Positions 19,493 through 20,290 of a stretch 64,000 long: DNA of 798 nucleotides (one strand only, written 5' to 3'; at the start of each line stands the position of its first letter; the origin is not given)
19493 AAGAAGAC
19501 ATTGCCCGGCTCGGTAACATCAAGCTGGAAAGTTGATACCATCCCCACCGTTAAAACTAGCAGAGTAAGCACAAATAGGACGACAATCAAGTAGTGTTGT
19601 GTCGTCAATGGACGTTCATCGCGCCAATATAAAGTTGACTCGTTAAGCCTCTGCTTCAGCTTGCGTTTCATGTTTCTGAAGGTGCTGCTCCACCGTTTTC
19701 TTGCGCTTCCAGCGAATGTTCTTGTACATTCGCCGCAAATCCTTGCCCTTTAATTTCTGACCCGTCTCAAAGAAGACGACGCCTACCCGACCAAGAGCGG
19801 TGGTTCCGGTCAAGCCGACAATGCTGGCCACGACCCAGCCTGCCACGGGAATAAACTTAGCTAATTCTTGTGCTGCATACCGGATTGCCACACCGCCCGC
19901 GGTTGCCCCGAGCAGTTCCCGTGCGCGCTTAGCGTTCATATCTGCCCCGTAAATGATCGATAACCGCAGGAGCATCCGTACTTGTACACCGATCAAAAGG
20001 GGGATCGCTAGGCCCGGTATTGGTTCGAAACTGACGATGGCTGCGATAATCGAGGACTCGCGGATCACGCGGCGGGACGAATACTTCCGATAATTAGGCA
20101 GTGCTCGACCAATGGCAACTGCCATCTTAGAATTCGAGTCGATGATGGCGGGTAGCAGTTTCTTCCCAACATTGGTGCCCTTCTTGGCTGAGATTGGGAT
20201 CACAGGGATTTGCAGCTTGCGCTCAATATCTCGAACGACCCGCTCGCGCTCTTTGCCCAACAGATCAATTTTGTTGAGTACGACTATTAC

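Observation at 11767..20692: GTPase (DUF697-type) translationally overlapped with two polytopic multi-GAF kinases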

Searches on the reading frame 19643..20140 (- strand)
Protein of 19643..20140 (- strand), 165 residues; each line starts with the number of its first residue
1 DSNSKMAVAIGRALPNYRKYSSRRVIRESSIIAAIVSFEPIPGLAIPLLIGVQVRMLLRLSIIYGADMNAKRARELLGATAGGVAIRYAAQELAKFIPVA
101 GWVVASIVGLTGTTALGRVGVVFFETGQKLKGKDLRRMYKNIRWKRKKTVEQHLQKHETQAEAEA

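Call 20: search_protein_families(library=pfam, proteins=[window:19643-20140:-], max_evalue=10)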
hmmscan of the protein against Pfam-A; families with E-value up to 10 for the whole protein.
window:19643-20140:- (165 aa): 4 families
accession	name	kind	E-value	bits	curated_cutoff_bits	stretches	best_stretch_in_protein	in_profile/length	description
PF05128.17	DUF697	-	2.3e-05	24.6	27.7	1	13-85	13-86/162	Domain of unknown function (DUF697)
PF12787.12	EcsC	-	0.00057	20.1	30.4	1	46-74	117-145/240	EcsC protein family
PF06544.18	Prp3_C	-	0.04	14.4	27.6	1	105-157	21-78/138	Small nuclear ribonucleoprotein Prp3, C-terminal domain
PF13593.11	SBF_like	-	0.083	12.6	25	1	93-144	13-62/313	SBF-like CPA transporter family (DUF4137)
